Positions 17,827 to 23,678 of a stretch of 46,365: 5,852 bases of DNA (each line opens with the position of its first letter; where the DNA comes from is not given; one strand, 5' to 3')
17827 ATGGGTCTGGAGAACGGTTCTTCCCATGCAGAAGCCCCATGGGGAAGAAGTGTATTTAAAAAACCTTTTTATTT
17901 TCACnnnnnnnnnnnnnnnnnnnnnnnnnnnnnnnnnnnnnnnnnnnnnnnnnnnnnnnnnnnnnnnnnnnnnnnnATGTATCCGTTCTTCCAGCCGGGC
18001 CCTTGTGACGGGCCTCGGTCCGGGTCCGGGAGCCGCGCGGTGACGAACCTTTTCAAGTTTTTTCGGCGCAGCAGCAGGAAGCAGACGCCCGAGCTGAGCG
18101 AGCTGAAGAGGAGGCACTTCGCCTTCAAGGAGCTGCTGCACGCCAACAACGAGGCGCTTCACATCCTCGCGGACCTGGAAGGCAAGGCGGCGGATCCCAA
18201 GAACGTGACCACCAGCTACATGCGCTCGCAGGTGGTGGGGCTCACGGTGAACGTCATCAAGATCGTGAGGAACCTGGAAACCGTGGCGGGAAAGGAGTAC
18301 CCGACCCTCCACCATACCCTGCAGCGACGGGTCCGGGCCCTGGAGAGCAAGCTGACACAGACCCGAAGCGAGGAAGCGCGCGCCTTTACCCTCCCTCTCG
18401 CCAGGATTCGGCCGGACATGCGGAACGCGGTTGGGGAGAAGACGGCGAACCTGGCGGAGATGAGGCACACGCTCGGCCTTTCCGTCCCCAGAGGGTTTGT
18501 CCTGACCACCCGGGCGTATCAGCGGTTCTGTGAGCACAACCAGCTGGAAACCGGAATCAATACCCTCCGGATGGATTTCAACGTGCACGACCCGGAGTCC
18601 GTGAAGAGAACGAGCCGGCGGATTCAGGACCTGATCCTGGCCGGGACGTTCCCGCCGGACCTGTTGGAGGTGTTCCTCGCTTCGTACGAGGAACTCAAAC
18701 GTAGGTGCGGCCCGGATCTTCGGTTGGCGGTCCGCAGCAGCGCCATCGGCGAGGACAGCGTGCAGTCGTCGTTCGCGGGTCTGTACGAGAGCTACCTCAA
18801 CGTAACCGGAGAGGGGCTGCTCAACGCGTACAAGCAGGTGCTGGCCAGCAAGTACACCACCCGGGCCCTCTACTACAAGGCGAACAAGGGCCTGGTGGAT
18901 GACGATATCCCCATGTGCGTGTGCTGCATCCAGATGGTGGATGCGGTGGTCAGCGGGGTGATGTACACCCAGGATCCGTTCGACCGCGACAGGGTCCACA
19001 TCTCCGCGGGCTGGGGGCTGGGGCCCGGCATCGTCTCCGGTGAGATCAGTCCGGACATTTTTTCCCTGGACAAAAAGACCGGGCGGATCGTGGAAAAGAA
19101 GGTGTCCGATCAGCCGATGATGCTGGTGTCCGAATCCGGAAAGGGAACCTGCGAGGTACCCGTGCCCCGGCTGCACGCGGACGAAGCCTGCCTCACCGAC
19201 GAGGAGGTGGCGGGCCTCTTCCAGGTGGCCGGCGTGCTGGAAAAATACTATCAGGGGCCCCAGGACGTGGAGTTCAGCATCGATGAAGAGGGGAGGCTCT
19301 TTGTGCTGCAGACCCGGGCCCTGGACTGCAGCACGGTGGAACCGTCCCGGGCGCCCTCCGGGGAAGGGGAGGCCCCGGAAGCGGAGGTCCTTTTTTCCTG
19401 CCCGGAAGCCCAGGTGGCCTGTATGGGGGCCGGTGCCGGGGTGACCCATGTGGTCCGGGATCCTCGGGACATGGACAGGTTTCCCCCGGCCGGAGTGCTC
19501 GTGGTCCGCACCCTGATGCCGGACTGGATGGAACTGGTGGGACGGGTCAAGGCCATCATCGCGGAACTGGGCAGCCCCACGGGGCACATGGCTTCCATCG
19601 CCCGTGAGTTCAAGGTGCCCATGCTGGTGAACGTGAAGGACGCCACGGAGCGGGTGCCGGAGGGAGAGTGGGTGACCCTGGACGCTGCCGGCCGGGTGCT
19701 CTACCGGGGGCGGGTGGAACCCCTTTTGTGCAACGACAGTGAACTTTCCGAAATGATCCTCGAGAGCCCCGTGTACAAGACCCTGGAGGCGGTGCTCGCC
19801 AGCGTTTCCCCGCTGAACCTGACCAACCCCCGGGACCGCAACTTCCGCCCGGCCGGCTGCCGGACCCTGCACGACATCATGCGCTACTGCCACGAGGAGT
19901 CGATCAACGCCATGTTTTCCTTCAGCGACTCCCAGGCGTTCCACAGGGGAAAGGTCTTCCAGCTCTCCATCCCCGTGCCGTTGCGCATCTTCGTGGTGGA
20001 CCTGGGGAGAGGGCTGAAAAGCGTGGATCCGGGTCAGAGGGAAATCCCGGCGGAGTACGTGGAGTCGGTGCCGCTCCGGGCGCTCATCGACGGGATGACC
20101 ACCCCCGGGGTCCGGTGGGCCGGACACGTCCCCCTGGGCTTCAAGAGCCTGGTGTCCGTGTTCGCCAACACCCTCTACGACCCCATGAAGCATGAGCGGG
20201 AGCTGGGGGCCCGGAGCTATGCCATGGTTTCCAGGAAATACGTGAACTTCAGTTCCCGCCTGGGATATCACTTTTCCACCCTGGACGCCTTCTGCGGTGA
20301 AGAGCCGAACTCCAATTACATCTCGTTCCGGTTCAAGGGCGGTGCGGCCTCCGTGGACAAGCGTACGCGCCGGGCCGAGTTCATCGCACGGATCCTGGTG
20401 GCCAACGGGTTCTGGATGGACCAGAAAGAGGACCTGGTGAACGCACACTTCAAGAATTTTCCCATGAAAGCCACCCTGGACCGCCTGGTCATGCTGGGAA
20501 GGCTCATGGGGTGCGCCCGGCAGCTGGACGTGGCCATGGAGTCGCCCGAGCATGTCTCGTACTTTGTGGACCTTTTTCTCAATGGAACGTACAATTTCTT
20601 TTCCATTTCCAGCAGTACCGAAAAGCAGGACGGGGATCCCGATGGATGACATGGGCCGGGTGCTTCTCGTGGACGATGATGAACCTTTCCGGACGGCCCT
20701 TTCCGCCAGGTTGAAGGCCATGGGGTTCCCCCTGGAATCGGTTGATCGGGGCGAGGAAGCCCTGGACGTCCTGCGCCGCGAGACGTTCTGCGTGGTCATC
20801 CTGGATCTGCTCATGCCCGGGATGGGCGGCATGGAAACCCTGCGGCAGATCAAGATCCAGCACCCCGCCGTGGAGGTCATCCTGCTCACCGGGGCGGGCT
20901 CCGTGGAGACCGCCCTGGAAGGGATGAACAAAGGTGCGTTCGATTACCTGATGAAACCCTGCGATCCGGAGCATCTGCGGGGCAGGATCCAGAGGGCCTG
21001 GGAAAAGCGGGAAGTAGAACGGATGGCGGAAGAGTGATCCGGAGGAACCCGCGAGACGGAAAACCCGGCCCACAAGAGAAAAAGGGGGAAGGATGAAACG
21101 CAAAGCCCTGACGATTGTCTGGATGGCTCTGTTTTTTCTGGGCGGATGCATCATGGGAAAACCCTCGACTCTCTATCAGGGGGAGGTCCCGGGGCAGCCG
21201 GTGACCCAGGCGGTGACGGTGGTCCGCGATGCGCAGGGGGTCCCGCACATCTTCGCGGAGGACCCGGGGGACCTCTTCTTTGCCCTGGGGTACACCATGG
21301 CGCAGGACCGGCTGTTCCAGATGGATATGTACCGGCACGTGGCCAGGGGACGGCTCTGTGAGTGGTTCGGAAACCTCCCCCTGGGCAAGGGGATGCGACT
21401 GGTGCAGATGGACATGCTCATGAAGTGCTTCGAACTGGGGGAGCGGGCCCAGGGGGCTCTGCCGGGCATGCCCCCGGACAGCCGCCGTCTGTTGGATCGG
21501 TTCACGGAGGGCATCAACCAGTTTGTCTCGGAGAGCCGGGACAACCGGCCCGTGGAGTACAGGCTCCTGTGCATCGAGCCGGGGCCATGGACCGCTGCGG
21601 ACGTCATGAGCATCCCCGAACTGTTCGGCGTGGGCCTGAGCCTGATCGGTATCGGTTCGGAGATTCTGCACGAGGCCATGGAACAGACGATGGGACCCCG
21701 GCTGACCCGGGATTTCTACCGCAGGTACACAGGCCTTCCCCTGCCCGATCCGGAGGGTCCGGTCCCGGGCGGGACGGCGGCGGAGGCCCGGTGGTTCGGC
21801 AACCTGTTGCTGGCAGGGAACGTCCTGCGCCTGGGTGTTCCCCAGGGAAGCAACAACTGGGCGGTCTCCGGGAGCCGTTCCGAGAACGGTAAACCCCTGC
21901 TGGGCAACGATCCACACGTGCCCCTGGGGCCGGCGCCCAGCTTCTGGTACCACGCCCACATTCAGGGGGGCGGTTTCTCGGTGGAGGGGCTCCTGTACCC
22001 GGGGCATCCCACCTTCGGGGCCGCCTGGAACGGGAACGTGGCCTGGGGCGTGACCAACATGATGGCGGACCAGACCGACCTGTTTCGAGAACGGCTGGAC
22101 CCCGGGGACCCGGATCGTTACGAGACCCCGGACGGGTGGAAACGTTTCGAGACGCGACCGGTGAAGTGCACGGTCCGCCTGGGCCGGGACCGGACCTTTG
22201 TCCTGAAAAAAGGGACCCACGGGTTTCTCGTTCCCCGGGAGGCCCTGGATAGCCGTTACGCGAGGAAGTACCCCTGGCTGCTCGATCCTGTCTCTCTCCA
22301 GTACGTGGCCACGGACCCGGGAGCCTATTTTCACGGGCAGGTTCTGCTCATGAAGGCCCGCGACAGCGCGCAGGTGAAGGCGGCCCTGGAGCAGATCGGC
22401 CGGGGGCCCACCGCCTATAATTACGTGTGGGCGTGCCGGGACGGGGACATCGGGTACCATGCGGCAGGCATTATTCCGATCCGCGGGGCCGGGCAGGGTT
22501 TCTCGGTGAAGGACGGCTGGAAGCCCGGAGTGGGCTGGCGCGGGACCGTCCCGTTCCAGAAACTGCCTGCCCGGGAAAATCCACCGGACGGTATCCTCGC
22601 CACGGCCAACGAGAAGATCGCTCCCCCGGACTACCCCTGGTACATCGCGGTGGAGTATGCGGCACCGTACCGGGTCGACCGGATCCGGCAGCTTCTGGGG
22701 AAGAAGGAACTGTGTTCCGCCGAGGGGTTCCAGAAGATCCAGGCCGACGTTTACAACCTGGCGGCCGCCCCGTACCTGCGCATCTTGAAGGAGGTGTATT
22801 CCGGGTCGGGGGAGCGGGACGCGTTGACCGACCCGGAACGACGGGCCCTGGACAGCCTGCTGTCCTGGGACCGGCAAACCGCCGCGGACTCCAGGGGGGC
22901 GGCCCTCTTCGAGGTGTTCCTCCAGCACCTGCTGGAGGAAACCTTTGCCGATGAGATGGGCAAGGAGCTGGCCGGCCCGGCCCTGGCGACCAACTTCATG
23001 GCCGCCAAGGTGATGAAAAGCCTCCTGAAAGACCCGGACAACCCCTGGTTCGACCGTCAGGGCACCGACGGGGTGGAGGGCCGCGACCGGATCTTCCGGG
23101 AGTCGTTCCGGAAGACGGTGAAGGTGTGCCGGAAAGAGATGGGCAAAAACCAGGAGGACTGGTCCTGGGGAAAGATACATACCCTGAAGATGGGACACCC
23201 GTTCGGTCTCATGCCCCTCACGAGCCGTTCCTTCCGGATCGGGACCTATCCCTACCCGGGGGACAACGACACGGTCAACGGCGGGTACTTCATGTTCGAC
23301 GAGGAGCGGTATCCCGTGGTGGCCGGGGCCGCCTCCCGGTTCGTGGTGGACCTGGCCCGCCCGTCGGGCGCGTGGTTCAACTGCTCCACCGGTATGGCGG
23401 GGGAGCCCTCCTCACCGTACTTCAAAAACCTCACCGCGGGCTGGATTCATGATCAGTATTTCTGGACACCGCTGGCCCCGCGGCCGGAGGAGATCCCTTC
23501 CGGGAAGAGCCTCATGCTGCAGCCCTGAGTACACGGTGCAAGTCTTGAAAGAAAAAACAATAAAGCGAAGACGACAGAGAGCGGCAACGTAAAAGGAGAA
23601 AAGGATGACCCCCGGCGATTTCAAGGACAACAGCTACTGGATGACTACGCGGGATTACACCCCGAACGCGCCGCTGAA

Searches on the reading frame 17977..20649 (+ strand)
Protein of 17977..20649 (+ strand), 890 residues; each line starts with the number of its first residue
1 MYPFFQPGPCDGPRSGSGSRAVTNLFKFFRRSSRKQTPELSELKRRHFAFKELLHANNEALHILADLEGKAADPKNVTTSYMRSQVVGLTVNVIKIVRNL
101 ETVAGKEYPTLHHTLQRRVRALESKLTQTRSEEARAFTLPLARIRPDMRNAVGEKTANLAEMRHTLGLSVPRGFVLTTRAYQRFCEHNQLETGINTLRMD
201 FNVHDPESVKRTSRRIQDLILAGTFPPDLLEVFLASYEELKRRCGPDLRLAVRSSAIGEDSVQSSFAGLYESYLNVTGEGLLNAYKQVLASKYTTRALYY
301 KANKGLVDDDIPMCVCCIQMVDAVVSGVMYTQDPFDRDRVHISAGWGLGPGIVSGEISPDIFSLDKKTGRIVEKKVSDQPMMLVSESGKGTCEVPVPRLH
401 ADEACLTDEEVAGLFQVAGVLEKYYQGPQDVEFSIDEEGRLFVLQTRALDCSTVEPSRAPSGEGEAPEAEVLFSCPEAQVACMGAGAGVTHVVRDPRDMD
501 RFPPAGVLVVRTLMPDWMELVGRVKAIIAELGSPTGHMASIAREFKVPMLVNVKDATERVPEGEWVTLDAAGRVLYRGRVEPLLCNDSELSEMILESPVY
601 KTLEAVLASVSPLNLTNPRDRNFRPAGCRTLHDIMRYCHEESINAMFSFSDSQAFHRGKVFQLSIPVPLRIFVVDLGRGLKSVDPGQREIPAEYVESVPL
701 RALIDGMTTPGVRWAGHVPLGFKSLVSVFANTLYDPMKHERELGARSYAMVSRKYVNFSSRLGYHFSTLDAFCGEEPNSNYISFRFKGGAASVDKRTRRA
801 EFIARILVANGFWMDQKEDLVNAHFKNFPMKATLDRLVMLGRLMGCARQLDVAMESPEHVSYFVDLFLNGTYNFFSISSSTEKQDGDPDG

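Call 19: search_protein_families(library=pfam, proteins=[window:17977-20649:+], max_evalue=0.001)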
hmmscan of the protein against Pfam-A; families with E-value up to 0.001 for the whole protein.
window:17977-20649:+ (890 aa): 2 families
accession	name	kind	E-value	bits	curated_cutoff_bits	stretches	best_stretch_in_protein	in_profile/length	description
PF01326.24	PPDK_N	-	7.1e-87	292.2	27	1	150-449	2-309/328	Pyruvate phosphate dikinase, AMP/ATP-binding domain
PF00391.29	PEP-utilizers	-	3e-18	65.6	23.1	1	503-571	2-70/72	PEP-utilising enzyme, mobile domain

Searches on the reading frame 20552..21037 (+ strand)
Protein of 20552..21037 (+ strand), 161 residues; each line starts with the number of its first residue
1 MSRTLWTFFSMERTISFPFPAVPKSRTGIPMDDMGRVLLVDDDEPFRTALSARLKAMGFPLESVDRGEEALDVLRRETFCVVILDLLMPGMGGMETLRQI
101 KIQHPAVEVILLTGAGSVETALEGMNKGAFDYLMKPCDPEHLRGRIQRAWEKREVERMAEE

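Call 19: search_protein_families(library=pfam, proteins=[window:20552-21037:+], max_evalue=0.001)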
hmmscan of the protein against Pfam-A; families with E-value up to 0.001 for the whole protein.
window:20552-21037:+ (161 aa): 1 family
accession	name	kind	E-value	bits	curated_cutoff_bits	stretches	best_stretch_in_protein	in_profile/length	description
PF00072.30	Response_reg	-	1.4e-27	96.4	30.2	1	37-146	1-110/111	Response regulator receiver domain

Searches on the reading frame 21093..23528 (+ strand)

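Call 19: search_protein_families(library=pfam, proteins=[window:21093-23528:+], max_evalue=0.001)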
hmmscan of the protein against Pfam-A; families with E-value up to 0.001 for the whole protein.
window:21093-23528:+ (811 aa): 1 family
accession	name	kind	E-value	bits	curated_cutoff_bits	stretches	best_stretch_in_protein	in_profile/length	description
PF01804.23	Penicil_amidase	-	1.7e-181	606.2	21.3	1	41-795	2-669/675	Penicillin amidase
